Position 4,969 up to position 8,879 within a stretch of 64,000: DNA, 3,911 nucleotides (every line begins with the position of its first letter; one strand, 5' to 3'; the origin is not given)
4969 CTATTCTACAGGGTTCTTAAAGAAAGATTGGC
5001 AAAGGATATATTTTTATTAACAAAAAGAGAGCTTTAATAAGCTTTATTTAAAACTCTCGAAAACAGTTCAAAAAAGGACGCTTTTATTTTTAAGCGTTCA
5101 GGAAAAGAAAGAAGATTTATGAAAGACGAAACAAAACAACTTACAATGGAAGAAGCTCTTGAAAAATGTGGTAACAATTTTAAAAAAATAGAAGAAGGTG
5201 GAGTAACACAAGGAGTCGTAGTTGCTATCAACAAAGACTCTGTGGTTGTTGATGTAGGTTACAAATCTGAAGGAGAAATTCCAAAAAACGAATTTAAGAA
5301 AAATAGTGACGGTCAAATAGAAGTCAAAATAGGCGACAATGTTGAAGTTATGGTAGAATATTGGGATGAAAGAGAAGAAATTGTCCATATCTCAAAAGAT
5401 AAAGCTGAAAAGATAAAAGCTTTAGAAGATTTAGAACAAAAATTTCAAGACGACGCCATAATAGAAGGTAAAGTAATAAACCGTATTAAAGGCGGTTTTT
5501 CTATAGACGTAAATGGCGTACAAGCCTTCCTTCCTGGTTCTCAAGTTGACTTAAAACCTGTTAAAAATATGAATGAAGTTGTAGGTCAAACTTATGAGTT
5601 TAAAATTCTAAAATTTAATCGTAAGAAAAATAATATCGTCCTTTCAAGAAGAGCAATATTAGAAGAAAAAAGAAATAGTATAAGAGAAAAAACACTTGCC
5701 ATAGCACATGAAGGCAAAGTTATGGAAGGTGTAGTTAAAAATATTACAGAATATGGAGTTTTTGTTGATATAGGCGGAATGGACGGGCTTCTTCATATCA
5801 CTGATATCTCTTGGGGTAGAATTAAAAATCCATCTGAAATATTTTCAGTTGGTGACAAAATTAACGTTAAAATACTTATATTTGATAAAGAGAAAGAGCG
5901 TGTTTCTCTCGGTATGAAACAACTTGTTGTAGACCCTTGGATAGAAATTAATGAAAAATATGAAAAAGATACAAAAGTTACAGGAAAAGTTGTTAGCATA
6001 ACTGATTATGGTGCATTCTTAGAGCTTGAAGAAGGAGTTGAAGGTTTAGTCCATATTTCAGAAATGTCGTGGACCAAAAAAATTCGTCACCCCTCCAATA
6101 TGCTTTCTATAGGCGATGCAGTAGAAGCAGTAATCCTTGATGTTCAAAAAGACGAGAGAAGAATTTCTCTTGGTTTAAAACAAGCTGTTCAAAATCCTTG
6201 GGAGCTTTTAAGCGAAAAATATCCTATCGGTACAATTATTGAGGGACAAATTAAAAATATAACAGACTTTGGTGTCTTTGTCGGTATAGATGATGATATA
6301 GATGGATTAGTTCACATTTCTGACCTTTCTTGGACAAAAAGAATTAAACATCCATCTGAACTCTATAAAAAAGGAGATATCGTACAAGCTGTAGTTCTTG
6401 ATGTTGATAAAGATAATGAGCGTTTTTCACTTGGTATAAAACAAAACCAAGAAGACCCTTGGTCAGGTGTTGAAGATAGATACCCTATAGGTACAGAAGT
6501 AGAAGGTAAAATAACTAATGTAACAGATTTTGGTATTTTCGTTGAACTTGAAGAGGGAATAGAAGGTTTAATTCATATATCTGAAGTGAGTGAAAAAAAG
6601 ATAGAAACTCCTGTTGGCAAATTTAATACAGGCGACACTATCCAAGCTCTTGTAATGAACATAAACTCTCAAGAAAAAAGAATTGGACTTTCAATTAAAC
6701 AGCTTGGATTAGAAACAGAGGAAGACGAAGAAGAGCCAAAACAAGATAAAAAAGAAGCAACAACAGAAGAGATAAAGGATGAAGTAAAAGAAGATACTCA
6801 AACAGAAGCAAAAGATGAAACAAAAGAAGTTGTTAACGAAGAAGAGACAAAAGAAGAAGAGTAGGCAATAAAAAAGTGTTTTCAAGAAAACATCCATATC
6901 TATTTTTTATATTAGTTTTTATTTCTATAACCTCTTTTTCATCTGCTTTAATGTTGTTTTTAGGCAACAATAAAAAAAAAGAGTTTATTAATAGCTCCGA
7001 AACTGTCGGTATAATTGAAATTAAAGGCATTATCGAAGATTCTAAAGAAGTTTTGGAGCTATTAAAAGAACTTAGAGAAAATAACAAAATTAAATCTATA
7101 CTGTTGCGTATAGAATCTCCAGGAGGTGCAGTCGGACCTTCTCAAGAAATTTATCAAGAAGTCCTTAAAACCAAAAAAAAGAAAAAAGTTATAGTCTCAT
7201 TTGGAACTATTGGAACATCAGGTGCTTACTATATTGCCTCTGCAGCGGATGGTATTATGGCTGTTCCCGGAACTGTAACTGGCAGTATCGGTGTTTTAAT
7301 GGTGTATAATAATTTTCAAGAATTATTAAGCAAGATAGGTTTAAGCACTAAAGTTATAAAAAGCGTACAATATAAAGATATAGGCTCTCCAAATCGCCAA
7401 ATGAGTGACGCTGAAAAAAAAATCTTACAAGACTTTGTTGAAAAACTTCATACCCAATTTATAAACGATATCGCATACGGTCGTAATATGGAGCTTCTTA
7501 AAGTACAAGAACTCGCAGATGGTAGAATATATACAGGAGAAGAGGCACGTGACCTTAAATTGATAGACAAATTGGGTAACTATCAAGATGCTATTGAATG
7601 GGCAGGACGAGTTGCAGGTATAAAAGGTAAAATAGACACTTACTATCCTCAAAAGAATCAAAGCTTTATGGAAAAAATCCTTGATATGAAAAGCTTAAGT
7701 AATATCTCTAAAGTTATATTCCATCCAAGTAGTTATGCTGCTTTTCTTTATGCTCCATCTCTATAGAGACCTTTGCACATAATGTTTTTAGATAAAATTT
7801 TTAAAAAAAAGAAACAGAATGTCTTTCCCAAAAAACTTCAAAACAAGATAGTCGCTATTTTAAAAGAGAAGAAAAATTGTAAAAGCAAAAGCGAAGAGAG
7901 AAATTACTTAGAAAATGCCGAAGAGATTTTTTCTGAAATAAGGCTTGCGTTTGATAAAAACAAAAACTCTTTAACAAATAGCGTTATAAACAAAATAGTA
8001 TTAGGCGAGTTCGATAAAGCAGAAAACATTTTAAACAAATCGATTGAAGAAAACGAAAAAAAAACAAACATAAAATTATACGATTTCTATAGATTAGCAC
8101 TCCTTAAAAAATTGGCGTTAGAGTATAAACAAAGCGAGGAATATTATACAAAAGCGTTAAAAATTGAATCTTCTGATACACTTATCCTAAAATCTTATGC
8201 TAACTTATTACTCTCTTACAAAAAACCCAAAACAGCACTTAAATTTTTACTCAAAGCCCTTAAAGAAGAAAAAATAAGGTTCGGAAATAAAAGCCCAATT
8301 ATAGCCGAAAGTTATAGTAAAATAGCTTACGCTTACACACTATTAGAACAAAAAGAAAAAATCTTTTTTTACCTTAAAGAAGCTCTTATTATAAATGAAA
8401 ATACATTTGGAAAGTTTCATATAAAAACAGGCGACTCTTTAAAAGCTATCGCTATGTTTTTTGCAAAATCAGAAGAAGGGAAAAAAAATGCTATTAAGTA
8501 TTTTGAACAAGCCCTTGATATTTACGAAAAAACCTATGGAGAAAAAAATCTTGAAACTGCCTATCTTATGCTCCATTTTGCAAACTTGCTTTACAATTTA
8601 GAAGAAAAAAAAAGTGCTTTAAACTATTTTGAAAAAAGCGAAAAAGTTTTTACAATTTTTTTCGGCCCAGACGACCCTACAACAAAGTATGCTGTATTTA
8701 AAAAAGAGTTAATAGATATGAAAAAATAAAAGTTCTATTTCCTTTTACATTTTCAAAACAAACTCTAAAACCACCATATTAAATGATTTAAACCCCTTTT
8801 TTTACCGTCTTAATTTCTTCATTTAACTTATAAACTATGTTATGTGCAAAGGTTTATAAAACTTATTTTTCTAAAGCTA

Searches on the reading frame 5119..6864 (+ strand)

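Call 11: search_protein_families(library=ncbifam, proteins=[window:5119-6864:+])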
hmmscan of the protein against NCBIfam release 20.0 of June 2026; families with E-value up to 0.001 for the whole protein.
window:5119-6864:+ (581 aa): 33 families (the best 25 are shown)
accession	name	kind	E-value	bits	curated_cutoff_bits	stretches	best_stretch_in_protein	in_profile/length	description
NF004952.0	PRK06299.1-2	equivalog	3.2e-250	831.4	524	2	3-442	26-462/580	30S ribosomal protein S1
NF004953.0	PRK06299.1-3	equivalog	2.2e-208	693.2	720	2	9-448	31-463/580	30S ribosomal protein S1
NF004954.0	PRK06299.1-4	equivalog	5.6e-203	675.1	727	2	20-442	14-435/560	30S ribosomal protein S1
TIGR00717.1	rpsA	equivalog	3.5e-192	639.5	577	2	20-408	12-397/516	30S ribosomal protein S1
NF004955.0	PRK06299.1-5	equivalog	1.2e-189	631.3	878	2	20-446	21-446/566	30S ribosomal protein S1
NF005208.0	PRK06676.1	equivalog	3.6e-188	625.4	368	3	10-359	2-353/391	30S ribosomal protein S1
NF004951.0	PRK06299.1-1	equivalog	9.8e-186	618.4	918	2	23-444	17-437/556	30S ribosomal protein S1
NF000907.0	PRK00087.1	equivalog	3.3e-176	587.4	624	3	4-320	280-600/671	bifunctional 4-hydroxy-3-methylbut-2-enyl diphosphate reductase/30S ribosomal protein S1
NF010379.0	PRK13806.1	equivalog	1.7e-148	495.3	648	2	14-390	21-399/491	30S ribosomal protein S1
NF005911.0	PRK07899.1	equivalog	4.9e-141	470.7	691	3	10-317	19-327/486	30S ribosomal protein S1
NF004956.0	PRK06299.1-6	equivalog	1.7e-122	409.8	711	1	7-556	10-553/554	30S ribosomal protein S1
NF005973.0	PRK08059.1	equivalog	6.9e-72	239.3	148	4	279-358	3-81/123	S1 domain-containing post-transcriptional regulator GSP13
NF040579.1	S1_dom_CvfD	subfamily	1.5e-71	237.8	117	4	455-549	1-95/113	CvfD/Ygs/GSP13 family RNA-binding post-transcriptional regulator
NF005639.0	PRK07400.1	equivalog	1.7e-71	240.7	460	4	15-274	23-272/318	30S ribosomal protein S1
NF006363.0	PRK08582.1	equivalog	3.7e-52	176.2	171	4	457-558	5-104/140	S1 domain-containing RNA-binding protein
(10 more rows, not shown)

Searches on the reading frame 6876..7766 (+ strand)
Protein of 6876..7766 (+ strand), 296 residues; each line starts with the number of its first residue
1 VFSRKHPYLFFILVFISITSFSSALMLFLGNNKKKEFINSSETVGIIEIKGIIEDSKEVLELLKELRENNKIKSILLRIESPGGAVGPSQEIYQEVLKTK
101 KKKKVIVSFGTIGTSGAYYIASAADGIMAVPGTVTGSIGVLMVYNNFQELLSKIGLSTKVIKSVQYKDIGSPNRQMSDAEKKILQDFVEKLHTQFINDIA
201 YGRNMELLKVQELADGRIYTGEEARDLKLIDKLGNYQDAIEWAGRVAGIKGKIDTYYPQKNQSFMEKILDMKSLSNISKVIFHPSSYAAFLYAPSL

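Call 23: search_protein_families(library=pfam, proteins=[window:6876-7766:+], max_evalue=0.0001)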
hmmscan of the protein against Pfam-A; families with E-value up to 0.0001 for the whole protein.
window:6876-7766:+ (296 aa): 4 families
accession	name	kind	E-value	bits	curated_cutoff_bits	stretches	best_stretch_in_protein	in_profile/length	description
PF01343.23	Peptidase_S49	-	7.2e-48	162.9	24.9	1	99-247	3-151/154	Peptidase family S49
PF00574.28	CLP_protease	-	1.4e-06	28.8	20.2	1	52-126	24-99/182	Clp protease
PF01972.22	SDH_protease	-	1.7e-06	27.7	31.3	1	53-193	75-203/286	ClpP-like SDH-type serine proteinase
PF25145.1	NfeD1b_N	-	4.4e-06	26.8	40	1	65-141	24-98/189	NfeD1b, N-terminal domain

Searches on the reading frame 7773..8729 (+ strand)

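Call 23: search_protein_families(library=pfam, proteins=[window:7773-8729:+], max_evalue=0.0001)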
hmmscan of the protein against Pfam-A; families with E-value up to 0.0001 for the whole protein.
window:7773-8729:+ (318 aa): 7 families
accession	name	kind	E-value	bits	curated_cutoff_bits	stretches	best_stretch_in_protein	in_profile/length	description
PF13424.12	TPR_12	-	2.4e-18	66.5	30.1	1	239-292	21-74/77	Tetratricopeptide repeat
PF13374.12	TPR_10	-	3e-12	46.6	27.5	0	240-258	21-39/42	Tetratricopeptide repeat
PF00515.34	TPR_1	-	2.8e-07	30.5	27.8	0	105-134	4-33/34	Tetratricopeptide repeat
PF14559.12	TPR_19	-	2.7e-06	28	25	0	118-165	7-54/68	Tetratricopeptide repeat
PF07719.23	TPR_2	-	2.1e-05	24.7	27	0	106-132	5-31/34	Tetratricopeptide repeat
PF24885.1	TPR_NPHP3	-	2.9e-05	24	100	1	154-234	117-197/239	Nephrocystin-3 TPR domain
PF13428.12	TPR_14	-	3.9e-05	24.4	23.5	0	139-165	4-30/44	Tetratricopeptide repeat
